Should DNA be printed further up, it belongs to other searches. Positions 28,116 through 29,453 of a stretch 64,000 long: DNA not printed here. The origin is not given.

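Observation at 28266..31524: Tandem secreted clan GH-A-like hydrolases, one with duplicated CBM-like modules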

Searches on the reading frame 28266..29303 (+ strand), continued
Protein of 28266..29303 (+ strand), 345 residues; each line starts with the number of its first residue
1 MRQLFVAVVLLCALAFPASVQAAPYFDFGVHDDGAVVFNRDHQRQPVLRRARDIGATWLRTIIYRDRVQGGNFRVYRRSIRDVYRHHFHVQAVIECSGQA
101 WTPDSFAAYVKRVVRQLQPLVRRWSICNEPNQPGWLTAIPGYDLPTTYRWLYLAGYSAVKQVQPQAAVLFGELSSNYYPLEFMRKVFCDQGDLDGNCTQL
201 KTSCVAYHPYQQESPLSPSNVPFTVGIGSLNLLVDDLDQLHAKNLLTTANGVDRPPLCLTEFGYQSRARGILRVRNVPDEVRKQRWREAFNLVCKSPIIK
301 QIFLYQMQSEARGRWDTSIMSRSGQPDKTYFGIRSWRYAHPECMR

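Call 53: search_protein_families(library=pfam, alignment_id=A1, max_evalue=0.1)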
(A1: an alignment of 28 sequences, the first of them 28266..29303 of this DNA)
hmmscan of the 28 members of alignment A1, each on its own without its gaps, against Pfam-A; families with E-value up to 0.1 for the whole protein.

A. member 1, window:28266-29303:+ (345 aa): 0 families

B. families by the number of members that match (of 28 scanned): 10 families
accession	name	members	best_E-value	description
PF00150.24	Cellulase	7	2.6e-06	Cellulase (glycosyl hydrolase family 5)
PF02449.21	Glyco_hydro_42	3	0.018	Beta-galactosidase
PF01229.23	Glyco_hydro_39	1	3.5e-06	Glycosyl hydrolases family 39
PF00232.24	Glyco_hydro_1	1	0.00067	Glycosyl hydrolase family 1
PF18989.5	DUF5722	1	0.0015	Family of unknown function (DUF5722)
PF11808.13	PhoR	1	0.019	Phosphate regulon sensor protein PhoR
PF11790.14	Glyco_hydro_cc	1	0.027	Glycosyl hydrolase catalytic core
PF13204.13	Apiosidase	1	0.035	Apiosidase-like, catalytic domain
PF03437.21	BtpA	1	0.037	BtpA family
PF00331.26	Glyco_hydro_10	1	0.08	Glycosyl hydrolase family 10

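Call 67: search_protein_families(library=phrogs, proteins=[window:28266-29303:+], max_evalue=0.001)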
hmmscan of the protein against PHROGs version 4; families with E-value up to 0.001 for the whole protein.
window:28266-29303:+ (345 aa): 0 families

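Call 79: search_solved_structures(query=A4, max_evalue=1, show_alignments=1)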
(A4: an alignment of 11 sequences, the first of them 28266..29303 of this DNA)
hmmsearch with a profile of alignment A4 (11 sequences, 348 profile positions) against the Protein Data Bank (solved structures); distinct sequences matched with E-value up to 1: 26.
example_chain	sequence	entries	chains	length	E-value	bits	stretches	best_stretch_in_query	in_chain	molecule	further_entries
6uqj_A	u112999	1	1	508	0.0045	19.5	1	102-169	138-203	Beta-xylosidase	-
6z1h_A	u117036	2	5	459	0.016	17.6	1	33-164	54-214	ANCESTRAL RECONSTRUCTED GLYCOSIDASE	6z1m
9uct_A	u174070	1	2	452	0.059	15.8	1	68-138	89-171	beta-glucosidase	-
6yyh_A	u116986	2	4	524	0.077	15.4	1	105-169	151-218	Beta-xylosidase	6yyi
9w4b_A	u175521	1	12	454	0.093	15.1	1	68-144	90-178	beta-glucosidase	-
6m6m_A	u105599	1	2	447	0.1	15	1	59-143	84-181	Beta-glucosidase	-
6m6l_A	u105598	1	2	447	0.1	15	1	59-143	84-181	Beta-glucosidase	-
9gci_A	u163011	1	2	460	0.11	14.9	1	68-144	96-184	beta-glucosidase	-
9gcj_A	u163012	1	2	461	0.11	14.9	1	68-144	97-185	beta-glucosidase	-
9j41_A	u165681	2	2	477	0.15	14.4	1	103-179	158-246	Beta-glucosidase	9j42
9j49_A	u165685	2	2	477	0.16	14.4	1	103-179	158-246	Beta-glucosidase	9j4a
2dep_A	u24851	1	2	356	0.17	14.3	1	106-146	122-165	Thermostable celloxylanase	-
6fhf_A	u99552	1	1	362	0.17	14.3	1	106-146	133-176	Design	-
9j3w_A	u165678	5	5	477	0.19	14.1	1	103-179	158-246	Beta-glucosidase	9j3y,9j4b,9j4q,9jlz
9j43_A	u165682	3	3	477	0.2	14.1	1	103-179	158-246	Beta-glucosidase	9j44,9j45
5bx9_A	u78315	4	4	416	0.5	12.7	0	46-170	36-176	PslG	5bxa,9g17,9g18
4zn2_A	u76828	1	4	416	0.5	12.7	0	46-170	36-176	PslG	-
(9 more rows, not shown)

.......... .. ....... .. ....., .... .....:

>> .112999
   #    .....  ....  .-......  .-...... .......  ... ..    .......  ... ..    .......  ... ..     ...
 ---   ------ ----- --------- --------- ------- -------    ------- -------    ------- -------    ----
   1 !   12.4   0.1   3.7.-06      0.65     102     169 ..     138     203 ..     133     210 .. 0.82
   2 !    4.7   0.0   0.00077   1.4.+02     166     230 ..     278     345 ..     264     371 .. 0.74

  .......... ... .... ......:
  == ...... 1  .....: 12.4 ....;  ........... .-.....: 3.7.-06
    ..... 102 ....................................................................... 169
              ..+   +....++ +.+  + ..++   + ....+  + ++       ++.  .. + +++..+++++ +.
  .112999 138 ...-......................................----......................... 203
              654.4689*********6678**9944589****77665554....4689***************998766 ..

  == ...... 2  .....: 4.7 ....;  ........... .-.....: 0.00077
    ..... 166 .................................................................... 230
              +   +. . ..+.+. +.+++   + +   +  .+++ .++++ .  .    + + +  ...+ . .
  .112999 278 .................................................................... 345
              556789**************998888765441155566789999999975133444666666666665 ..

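Call 85: find_encoding_contigs(protein=P0083, flank=7000, max_places=1)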
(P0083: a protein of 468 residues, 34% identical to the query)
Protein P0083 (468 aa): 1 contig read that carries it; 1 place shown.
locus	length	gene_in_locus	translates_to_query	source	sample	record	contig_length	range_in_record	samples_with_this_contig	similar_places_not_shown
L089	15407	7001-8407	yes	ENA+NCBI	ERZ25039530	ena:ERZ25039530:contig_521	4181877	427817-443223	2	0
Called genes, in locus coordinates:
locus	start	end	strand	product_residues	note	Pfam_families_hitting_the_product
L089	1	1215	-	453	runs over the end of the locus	PF01938:TRAM, PF05958:tRNA_U5-meth_tr, PF02475:TRM5-TYW2_MTfase (weak), PF05175:MTS (weak), PF03602:Cons_hypoth95 (weak), PF06325:PrmA (weak), PF09445:Methyltransf_15, PF13847:Methyltransf_31, +1 more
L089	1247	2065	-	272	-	-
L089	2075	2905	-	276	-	PF03372:Exo_endo_phos (weak)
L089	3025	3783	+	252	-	PF02729:OTCace_N, PF00185:OTCace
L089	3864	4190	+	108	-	PF13473:Cupredoxin_1, PF00127:Copper-bind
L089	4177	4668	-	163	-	PF07366:SnoaL, PF12680:SnoaL_2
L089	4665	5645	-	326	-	PF02597:ThiS, PF05690:ThiG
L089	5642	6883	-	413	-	PF07992:Pyr_redox_2 (faint), PF01266:DAO, PF03486:HI0933_like (faint), PF13450:NAD_binding_8, PF13738:Pyr_redox_3 (faint)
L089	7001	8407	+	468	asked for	-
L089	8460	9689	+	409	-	-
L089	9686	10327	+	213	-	PF02581:TMP-TENI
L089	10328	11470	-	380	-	-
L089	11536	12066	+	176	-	-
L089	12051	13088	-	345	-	-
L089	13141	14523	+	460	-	PF00890:FAD_binding_2 (weak), PF01134:GIDA, PF01266:DAO (faint), PF07992:Pyr_redox_2, PF12831:FAD_oxidored (weak), PF13738:Pyr_redox_3 (weak), PF00070:Pyr_redox, PF02852:Pyr_redox_dim, +2 more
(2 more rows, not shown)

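Call 86: find_encoding_contigs(protein=P0033, flank=7000, max_places=1)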
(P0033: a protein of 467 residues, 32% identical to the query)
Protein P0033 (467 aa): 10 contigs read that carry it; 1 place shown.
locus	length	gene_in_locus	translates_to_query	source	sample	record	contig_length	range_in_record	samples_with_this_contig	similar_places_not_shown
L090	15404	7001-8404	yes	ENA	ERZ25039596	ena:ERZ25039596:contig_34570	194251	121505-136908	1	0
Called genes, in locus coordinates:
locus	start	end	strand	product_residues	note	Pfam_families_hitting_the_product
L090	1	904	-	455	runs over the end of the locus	PF01938:TRAM, PF05958:tRNA_U5-meth_tr, PF02475:TRM5-TYW2_MTfase (weak), PF05175:MTS, PF06325:PrmA (weak), PF03602:Cons_hypoth95 (weak), PF09445:Methyltransf_15, PF13847:Methyltransf_31, +1 more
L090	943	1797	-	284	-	-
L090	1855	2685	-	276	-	PF03372:Exo_endo_phos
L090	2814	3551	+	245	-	PF02729:OTCace_N, PF00185:OTCace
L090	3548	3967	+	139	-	PF13473:Cupredoxin_1, PF00127:Copper-bind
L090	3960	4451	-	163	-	PF07366:SnoaL, PF12680:SnoaL_2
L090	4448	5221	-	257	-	PF05690:ThiG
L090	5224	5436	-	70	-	PF02597:ThiS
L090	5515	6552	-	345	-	PF01266:DAO, PF07992:Pyr_redox_2 (faint), PF13450:NAD_binding_8 (weak), PF13738:Pyr_redox_3 (faint)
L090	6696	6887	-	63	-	PF20059:DUF6458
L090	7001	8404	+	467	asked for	-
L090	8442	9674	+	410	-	-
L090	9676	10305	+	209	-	PF02581:TMP-TENI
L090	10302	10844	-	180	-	PF01872:RibD_C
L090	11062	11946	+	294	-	PF00126:HTH_1, PF12802:MarR_2 (weak), PF03466:LysR_substrate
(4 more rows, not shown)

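Call 95: find_encoding_contigs(protein=P0002, flank=6000, max_places=1)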
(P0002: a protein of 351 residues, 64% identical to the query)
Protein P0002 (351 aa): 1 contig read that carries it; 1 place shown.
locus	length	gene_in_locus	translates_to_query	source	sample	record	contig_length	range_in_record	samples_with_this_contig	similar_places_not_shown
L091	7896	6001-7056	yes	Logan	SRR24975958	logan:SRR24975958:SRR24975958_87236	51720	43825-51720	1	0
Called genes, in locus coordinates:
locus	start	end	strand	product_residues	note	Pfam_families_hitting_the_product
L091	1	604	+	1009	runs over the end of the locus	-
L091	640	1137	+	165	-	PF12802:MarR_2 (weak), PF01047:MarR, PF13463:HTH_27 (weak)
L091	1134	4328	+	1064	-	PF00873:ACR_tran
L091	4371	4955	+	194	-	-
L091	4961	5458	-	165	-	-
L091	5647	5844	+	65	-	-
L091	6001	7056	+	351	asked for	-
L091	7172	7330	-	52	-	-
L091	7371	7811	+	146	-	-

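Call 96: find_encoding_contigs(protein=P0004, flank=6000, max_places=1)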
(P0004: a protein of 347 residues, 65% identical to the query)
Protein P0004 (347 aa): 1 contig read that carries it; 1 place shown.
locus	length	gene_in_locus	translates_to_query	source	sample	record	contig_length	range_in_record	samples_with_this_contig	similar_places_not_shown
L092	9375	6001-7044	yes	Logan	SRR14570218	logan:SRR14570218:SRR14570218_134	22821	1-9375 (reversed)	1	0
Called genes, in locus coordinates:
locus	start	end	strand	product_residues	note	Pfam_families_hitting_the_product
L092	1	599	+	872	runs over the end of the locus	PF13415:Beta-prop_FBX42 (faint), PF01344:Kelch_1 (faint), PF13964:Beta-prop_Calicin (weak), PF24681:Kelch_KLHDC2_KLHL20_DRC7 (weak), PF24996:NANM (faint), PF25210:Kelch_FKB95 (faint), PF24681:Kelch_KLHDC2_KLHL20_DRC7, PF13964:Beta-prop_Calicin (weak)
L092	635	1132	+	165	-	PF12802:MarR_2 (weak), PF01047:MarR, PF13463:HTH_27 (weak)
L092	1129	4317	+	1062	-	PF00873:ACR_tran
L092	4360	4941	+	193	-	-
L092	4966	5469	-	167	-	-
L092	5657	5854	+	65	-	-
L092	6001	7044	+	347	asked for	-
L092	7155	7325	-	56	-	-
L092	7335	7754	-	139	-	-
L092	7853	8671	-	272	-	-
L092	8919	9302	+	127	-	PF04977:DivIC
